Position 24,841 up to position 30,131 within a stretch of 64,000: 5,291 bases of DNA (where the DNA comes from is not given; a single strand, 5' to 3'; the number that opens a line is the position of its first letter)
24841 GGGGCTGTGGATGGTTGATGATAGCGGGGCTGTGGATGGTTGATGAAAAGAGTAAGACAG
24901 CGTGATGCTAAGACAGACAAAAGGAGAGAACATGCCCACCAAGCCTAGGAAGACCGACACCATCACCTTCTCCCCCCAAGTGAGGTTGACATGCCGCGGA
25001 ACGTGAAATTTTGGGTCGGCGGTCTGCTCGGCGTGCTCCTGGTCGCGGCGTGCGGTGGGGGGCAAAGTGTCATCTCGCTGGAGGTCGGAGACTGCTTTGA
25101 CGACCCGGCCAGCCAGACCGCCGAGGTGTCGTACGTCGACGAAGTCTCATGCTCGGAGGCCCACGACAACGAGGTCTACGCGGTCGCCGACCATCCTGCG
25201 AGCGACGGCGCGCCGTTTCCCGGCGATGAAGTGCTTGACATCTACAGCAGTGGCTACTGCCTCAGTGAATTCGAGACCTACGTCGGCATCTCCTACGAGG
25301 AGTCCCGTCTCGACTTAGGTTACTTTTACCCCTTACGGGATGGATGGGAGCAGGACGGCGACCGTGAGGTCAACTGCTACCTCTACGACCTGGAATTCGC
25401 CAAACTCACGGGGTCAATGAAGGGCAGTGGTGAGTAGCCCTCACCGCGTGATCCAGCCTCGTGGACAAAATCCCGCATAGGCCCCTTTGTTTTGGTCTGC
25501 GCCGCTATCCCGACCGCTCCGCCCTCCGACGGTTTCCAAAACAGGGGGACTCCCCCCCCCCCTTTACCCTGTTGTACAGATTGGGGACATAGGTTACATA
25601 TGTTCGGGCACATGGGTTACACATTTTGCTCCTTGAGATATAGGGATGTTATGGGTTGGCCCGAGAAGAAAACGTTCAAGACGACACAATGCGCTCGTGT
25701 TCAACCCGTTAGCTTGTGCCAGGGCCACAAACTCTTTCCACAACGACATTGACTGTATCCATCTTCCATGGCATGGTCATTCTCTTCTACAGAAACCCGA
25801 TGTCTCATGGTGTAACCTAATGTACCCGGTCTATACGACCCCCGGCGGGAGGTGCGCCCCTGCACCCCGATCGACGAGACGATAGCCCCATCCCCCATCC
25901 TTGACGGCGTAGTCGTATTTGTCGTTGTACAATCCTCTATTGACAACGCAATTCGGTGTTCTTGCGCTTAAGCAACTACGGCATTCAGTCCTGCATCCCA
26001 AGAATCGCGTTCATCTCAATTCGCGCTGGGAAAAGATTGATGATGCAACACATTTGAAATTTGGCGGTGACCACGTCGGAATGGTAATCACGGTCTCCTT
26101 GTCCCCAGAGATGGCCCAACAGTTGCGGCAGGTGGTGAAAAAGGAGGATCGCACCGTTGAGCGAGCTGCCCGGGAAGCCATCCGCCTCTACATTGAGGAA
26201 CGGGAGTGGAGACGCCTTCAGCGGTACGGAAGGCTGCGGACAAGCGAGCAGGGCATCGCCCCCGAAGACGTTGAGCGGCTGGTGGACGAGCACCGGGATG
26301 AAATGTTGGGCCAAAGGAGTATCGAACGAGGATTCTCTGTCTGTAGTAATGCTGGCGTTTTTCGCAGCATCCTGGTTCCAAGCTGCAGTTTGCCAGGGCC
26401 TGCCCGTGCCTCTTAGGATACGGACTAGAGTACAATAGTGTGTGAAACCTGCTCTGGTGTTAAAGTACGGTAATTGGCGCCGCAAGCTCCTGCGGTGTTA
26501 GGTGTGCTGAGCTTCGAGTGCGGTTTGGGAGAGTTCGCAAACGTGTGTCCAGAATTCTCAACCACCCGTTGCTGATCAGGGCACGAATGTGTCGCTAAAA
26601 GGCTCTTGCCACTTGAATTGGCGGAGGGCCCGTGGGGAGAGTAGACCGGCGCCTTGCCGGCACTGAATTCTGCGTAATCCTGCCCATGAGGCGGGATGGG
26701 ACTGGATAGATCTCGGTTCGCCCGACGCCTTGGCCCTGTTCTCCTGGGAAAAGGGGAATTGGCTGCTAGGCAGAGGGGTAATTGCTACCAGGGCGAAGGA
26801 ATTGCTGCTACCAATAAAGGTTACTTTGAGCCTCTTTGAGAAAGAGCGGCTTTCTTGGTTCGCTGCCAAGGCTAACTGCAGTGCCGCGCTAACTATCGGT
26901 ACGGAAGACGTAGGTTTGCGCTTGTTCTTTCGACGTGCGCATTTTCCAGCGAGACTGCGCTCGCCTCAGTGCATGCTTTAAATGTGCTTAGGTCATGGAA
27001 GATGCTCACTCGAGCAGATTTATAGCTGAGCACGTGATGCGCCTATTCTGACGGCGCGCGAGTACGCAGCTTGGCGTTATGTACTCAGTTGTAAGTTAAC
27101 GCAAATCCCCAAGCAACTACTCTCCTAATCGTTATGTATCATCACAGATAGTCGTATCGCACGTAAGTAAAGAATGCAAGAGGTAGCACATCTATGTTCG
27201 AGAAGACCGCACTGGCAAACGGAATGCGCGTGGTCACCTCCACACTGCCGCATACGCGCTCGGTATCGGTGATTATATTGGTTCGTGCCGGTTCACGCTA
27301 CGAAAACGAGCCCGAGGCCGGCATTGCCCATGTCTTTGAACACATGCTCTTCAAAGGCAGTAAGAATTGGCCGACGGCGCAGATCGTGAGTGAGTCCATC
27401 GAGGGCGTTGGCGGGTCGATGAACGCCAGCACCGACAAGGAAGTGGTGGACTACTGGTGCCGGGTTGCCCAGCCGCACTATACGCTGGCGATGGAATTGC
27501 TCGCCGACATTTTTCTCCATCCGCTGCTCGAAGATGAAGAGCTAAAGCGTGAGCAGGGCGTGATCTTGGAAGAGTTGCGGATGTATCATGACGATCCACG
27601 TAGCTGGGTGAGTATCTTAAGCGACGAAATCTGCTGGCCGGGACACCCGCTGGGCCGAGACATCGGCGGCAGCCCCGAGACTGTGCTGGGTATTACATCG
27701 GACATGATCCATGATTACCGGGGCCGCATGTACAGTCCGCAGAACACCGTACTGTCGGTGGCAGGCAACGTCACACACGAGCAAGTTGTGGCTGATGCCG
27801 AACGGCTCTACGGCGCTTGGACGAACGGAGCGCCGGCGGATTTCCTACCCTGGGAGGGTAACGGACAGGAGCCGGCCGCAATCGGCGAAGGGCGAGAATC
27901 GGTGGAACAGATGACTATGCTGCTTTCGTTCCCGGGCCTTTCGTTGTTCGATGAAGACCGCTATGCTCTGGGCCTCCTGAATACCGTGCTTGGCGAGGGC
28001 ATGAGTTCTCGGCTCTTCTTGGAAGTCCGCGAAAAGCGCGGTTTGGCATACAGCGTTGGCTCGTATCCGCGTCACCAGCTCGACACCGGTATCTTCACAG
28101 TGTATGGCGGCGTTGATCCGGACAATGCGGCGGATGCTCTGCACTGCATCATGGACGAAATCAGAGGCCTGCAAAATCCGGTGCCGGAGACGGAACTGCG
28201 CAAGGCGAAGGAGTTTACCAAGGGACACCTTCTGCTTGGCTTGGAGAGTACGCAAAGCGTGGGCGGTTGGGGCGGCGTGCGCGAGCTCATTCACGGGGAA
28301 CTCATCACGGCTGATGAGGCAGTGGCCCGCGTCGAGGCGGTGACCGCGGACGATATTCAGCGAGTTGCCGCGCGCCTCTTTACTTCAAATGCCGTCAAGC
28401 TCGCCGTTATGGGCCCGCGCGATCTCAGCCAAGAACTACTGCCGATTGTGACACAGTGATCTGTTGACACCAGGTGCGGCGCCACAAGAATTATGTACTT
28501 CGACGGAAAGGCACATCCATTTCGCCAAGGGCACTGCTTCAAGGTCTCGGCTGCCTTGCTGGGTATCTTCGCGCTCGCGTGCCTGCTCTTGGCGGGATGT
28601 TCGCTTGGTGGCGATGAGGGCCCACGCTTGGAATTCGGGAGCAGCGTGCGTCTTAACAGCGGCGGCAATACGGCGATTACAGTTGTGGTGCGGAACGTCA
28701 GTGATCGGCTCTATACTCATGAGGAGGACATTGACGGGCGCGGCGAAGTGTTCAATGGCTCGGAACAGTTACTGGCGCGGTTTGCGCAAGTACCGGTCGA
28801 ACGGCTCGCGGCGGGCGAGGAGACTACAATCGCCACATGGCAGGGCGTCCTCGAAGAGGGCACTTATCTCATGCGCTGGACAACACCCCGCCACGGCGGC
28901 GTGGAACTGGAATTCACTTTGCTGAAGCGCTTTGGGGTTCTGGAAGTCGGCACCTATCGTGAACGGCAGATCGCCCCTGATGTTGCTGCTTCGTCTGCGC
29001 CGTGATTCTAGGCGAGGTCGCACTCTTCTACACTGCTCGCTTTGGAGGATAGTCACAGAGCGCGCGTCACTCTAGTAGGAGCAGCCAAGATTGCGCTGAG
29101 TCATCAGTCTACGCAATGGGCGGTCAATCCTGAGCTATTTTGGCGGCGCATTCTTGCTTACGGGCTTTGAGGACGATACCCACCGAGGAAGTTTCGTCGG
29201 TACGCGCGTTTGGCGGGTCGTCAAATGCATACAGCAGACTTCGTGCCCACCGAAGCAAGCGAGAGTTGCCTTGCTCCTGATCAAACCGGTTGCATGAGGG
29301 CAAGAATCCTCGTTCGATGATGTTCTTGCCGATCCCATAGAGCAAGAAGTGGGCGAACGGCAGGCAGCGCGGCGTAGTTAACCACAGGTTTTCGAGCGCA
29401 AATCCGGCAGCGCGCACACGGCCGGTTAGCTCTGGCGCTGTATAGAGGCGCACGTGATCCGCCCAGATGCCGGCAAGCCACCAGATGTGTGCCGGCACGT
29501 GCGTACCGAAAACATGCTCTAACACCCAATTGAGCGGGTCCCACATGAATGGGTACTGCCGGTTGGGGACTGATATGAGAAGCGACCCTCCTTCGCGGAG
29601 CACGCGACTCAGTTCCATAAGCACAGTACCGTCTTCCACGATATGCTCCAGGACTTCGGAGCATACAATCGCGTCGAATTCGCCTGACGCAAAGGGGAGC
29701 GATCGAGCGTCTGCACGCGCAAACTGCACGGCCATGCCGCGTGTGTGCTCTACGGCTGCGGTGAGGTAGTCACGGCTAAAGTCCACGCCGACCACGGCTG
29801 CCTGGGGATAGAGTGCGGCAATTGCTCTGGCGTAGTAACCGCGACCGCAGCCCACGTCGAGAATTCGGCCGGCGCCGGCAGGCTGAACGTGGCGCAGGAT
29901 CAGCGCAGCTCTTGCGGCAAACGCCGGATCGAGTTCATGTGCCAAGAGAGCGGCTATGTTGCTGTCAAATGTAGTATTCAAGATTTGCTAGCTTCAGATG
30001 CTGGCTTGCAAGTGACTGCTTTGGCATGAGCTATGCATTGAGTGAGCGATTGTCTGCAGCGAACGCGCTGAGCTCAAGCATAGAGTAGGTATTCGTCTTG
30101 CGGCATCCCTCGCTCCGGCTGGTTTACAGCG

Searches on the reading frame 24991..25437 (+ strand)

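Call 17: search_protein_families(library=pfam, proteins=[window:24991-25437:+])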
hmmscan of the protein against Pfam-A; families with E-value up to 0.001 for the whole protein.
window:24991-25437:+ (148 aa): 1 family
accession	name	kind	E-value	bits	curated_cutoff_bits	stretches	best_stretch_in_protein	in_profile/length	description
PF13845.11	Septum_form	-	1.8e-11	44.5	25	1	33-132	2-105/227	Septum formation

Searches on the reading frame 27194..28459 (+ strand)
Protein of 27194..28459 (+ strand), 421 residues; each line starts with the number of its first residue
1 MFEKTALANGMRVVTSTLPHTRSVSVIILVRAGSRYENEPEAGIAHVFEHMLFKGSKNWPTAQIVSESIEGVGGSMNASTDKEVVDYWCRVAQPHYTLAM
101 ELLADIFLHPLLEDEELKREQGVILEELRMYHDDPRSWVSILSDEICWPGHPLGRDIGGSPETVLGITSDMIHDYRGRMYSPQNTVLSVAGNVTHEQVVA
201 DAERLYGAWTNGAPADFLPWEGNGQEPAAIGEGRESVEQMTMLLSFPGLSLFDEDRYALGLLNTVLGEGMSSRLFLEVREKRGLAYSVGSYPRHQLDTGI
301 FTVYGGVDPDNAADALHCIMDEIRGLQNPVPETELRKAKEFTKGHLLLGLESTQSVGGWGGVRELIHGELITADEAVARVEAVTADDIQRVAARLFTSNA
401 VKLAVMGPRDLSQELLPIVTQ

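Call 18: search_protein_families(library=pfam, proteins=[window:27194-28459:+])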
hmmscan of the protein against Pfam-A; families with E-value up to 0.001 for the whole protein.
window:27194-28459:+ (421 aa): 2 families
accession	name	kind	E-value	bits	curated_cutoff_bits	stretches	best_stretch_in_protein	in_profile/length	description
PF05193.26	Peptidase_M16_C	-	1.3e-42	146.2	23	1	167-340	2-179/181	Peptidase M16 inactive domain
PF00675.25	Peptidase_M16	-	3.5e-31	108.5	22.3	1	12-157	1-145/149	Insulinase (Peptidase family M16)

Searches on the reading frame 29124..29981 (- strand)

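Call 18: search_protein_families(library=pfam, proteins=[window:29124-29981:-])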
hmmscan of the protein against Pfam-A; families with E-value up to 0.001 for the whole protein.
window:29124-29981:- (285 aa): 13 families
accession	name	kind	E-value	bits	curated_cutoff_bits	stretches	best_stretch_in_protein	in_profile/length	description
PF13649.12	Methyltransf_25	-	2.9e-23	82.8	27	1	40-132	1-97/97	Methyltransferase domain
PF08241.18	Methyltransf_11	-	5.4e-23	81.9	21.2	1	41-136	1-95/95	Methyltransferase domain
PF13847.12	Methyltransf_31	-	3.7e-20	72.5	27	1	38-143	5-116/145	Methyltransferase domain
PF13489.12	Methyltransf_23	-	4.9e-20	72.3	27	1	34-197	20-162/164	Methyltransferase domain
PF08242.18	Methyltransf_12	-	7.5e-16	59.1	30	1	41-134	1-98/98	Methyltransferase domain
PF01209.24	Ubie_methyltran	-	3.7e-10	40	20.1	1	35-136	46-151/233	ubiE/COQ5 methyltransferase family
PF03141.22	Methyltransf_29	-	8.4e-09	35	23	1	39-139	120-220/506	Putative S-adenosyl-L-methionine-dependent methyltransferase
PF05175.20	MTS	-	3.8e-08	33.6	23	1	25-144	20-145/170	Methyltransferase small domain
PF02353.26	CMAS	-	1.1e-07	31.9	27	1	16-138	42-166/273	Mycolic acid cyclopropane synthetase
PF07021.18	MetW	-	1.9e-07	31.3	21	1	27-141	6-112/193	Methionine biosynthesis protein MetW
PF00891.24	Methyltransf_2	-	5.8e-06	26.2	22.3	1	26-136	52-164/210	O-methyltransferase domain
PF08003.17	Methyltransf_9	-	1e-05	25.1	23.8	1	28-136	107-217/315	Protein of unknown function (DUF1698)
PF01135.25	PCMT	-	1.3e-05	25.5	20.3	1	28-141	65-178/210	Protein-L-isoaspartate(D-aspartate) O-methyltransferase (PCMT)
